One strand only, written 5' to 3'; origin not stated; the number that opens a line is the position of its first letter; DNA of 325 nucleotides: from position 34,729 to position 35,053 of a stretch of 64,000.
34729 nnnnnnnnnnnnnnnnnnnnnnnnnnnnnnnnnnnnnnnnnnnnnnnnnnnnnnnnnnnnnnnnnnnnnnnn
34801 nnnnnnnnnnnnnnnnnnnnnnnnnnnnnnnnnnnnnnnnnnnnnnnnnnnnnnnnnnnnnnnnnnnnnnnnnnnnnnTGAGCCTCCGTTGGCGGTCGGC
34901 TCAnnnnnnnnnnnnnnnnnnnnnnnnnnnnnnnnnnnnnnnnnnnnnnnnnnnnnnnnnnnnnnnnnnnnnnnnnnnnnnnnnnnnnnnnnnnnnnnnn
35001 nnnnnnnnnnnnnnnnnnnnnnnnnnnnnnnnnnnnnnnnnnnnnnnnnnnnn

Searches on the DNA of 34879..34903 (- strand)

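Call 88: build_rna_model(alignment_id=A10, structure=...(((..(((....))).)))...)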
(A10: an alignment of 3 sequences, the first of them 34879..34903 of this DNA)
Model R1 built from alignment A10 (3 sequences, 25 columns); structure: as given.
model positions 25; base pairs 6; branch points 0; effective number of sequences 3; information 1.114 bits per position. Calibrated on 0.2 Mb of random sequence (short: E-values are rough).
structure used (alignment columns):
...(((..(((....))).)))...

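Call 89: search_with_rna_model(model_id=R1, sources=[window, L001, L003, L006, L007, L008, L009, L010, L065, L067, L068, L070, L071, L072, L073, L074], max_evalue=10, show_alignments=6)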
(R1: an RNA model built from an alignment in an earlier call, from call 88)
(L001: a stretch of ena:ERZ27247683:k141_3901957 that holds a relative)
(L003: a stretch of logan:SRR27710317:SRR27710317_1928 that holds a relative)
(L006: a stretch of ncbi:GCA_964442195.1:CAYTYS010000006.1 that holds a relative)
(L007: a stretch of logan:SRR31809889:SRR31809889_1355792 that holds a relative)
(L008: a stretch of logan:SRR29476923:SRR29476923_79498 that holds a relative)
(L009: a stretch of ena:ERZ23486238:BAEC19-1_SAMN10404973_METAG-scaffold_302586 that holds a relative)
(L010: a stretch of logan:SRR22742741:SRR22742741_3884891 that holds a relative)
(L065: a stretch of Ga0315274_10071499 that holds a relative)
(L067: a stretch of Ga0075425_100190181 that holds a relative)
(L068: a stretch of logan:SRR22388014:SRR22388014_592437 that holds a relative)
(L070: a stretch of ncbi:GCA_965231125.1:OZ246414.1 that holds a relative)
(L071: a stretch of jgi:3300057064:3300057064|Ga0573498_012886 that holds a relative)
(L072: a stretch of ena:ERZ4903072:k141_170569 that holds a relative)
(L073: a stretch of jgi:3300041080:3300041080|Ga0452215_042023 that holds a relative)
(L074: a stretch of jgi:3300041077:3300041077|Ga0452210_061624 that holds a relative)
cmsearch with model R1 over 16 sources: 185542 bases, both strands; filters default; matches with E-value up to 10: 9.
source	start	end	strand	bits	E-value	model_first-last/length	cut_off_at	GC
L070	6653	6677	+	39.8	2.3e-08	1-25/25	no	0.64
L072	3544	3568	+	38.2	6.5e-08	1-25/25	no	0.72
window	34879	34903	-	36.2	2.5e-07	1-25/25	no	0.68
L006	9095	9119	+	30.1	1.4e-05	1-25/25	no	0.52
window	14464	14487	+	12.8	1.3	1-25/25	no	0.71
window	41228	41253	-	12.3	1.9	1-25/25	no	0.65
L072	2533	2554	-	11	4.4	1-25/25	no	0.64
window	52788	52806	+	11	4.4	1-25/25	no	0.58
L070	4453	4511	+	10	8.4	1-25/25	no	0.56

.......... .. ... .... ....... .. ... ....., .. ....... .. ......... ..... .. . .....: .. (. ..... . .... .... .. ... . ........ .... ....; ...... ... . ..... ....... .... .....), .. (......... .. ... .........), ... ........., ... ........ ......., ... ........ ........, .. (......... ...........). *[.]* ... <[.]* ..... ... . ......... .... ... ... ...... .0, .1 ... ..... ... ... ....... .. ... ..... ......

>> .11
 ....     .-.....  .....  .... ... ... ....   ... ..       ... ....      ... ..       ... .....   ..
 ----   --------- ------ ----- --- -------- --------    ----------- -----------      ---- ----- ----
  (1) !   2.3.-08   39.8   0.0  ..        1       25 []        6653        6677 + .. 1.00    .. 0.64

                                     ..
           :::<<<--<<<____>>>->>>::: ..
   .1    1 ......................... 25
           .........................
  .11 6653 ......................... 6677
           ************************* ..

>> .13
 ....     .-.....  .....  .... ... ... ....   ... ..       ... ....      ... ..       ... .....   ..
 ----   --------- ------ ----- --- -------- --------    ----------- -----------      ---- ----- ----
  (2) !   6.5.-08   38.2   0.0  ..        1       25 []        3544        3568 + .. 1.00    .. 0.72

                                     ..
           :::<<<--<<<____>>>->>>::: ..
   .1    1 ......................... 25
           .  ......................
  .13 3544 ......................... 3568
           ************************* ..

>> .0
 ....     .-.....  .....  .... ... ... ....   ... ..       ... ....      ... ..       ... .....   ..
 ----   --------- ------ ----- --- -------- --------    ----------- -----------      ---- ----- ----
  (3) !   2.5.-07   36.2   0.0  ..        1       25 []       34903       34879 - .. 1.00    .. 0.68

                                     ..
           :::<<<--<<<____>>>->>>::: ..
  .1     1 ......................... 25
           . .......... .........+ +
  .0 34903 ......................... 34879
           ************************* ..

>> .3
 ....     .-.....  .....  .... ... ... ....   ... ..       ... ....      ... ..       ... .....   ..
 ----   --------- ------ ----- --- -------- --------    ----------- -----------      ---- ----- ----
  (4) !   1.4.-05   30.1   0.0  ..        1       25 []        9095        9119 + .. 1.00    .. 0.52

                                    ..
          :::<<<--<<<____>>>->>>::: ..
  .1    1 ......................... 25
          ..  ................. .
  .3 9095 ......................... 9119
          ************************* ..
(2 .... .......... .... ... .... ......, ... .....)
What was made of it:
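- The copy B hairpin has a shorter inner helix and scores only 12.3 bits with the model (call 89). Many leaders of the same family lack the block entirely (call 89).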
